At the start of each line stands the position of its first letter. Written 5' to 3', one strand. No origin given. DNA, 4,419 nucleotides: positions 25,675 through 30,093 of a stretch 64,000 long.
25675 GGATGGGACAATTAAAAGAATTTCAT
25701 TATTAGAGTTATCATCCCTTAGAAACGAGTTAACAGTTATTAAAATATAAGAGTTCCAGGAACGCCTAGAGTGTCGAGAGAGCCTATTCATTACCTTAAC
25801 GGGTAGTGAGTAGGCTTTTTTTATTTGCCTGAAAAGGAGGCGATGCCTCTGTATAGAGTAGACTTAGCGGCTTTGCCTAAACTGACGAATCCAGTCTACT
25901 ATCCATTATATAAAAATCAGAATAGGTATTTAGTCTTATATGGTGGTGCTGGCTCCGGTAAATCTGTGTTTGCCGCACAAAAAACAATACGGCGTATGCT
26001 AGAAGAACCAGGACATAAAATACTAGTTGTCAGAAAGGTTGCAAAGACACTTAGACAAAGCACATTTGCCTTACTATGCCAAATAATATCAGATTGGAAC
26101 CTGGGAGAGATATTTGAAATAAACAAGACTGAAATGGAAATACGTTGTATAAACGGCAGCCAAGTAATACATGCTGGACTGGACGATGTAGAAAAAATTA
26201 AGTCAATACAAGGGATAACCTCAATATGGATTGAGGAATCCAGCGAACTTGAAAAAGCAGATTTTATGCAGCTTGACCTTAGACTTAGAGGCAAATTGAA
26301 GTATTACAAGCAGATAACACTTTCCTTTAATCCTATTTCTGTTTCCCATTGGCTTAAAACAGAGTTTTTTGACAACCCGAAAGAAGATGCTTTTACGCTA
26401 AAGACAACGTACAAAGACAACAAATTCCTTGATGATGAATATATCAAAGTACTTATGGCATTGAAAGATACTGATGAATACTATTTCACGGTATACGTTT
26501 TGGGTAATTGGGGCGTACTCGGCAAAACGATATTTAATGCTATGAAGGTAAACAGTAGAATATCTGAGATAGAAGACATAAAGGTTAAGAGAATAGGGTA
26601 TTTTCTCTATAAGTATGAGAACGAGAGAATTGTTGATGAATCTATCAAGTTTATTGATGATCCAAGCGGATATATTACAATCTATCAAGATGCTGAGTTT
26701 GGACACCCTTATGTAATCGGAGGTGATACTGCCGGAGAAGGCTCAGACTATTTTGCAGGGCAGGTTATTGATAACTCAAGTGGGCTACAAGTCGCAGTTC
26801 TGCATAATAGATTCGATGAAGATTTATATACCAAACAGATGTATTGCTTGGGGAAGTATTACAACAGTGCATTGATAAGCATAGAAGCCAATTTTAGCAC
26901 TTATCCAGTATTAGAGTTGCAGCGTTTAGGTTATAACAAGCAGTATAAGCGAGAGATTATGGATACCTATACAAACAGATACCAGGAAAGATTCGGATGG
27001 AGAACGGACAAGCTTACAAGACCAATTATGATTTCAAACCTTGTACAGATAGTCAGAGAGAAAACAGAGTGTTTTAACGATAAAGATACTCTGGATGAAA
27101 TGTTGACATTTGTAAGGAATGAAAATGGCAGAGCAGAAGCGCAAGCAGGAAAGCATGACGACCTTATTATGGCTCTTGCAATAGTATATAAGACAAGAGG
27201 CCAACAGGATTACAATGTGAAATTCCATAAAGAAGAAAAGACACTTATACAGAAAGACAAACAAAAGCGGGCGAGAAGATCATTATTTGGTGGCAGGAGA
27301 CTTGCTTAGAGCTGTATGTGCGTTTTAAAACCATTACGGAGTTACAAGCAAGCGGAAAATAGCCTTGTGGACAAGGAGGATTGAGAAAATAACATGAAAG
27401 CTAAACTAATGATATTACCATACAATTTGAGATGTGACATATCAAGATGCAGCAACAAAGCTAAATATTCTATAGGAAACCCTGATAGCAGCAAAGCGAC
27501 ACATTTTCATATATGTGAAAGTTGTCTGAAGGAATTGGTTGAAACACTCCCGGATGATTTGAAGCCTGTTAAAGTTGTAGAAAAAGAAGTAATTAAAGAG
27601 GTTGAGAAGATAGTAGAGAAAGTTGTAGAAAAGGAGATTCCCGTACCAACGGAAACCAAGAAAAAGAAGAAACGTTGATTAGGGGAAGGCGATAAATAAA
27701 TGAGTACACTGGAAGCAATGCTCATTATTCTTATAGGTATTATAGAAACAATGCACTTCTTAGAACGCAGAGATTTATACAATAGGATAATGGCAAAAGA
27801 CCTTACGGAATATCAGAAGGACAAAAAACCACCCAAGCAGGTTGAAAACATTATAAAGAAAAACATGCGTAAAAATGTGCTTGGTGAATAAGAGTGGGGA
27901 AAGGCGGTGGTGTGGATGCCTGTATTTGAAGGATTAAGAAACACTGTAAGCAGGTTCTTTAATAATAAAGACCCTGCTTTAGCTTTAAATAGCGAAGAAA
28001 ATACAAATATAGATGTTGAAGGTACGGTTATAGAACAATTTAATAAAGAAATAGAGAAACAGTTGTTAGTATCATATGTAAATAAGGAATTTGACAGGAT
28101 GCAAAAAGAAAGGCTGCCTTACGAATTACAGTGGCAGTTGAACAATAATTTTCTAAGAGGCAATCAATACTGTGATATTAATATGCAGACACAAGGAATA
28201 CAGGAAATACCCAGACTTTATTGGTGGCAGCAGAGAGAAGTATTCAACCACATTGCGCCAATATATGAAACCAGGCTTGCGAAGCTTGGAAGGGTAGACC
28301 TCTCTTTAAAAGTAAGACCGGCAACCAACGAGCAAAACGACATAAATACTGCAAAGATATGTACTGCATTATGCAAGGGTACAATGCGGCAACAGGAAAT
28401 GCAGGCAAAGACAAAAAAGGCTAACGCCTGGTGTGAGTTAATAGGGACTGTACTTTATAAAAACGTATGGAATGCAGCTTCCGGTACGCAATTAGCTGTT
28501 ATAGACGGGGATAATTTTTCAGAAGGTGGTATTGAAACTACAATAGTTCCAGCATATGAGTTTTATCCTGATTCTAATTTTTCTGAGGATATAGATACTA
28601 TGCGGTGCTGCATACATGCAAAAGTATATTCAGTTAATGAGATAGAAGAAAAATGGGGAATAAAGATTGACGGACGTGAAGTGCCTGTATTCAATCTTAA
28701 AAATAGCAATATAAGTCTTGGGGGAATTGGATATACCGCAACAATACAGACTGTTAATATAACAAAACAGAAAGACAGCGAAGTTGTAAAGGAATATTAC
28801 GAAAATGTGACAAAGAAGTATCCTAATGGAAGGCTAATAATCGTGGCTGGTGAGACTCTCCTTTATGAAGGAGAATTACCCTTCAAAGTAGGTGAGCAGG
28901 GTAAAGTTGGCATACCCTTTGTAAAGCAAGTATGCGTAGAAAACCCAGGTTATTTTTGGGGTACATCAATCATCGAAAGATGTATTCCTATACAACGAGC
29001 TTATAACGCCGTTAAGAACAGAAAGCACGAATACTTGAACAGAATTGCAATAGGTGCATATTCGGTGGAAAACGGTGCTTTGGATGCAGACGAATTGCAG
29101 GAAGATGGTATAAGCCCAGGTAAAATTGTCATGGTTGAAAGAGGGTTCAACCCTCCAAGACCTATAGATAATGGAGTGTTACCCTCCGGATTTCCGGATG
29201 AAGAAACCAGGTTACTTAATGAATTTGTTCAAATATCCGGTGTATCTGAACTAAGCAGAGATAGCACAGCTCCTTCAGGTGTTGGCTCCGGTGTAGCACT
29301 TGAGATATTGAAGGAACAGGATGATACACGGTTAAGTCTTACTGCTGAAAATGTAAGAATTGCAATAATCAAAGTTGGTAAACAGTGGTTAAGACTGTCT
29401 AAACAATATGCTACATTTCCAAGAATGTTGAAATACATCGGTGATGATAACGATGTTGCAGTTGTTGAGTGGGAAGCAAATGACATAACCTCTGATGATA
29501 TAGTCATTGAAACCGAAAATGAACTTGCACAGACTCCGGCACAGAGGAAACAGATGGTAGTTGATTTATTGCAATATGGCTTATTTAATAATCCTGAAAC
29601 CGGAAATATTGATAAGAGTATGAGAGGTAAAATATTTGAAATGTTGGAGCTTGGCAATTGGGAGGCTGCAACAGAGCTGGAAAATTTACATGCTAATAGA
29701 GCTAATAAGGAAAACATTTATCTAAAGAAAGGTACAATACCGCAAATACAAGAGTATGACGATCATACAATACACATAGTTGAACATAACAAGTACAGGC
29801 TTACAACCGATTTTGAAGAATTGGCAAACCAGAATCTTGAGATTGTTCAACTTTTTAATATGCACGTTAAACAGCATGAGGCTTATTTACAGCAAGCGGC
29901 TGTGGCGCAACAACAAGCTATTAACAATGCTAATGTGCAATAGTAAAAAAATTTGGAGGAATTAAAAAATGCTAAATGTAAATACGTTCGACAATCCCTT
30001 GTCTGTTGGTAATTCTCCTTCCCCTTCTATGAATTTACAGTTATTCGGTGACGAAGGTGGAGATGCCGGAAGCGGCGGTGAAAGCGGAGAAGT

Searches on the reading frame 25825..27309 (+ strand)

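Call 9: search_protein_families(library=phrogs, proteins=[window:25825-27309:+], max_evalue=0.001)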
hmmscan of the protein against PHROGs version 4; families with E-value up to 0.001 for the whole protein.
window:25825-27309:+ (494 aa): 8 families
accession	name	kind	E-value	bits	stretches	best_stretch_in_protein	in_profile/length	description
phrog_3717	-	head and packaging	5e-71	240.4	1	17-249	7-244/277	terminase large subunit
phrog_2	-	head and packaging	6.8e-47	161.7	1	27-465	272-597/807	terminase large subunit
phrog_979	-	head and packaging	2.2e-19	70.6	1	32-170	164-304/642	terminase large subunit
phrog_24361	-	head and packaging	5.7e-18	66.2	1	324-468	2-148/162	terminase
phrog_22023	-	unknown function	6.1e-17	63.3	1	146-256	4-117/153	-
phrog_8711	-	head and packaging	9.2e-15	55.5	1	17-93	9-85/89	terminase large subunit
phrog_38407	-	unknown function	2.4e-14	54.1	1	283-469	169-359/370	-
phrog_170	-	other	3.9e-05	24.2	1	32-78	89-134/323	PhoH-like phosphate starvation-inducible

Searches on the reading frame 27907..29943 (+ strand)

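Call 9: search_protein_families(library=phrogs, proteins=[window:27907-29943:+], max_evalue=0.001)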
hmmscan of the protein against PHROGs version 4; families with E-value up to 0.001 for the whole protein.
window:27907-29943:+ (678 aa): 3 families
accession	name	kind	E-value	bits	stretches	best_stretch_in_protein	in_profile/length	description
phrog_156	-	head and packaging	5.3e-34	118.7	1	60-554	17-524/681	portal protein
phrog_332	-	connector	2.5e-07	30.4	1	192-391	137-315/560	head-tail adaptor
phrog_1216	-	head and packaging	1.1e-06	28.6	1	208-597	211-599/714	portal protein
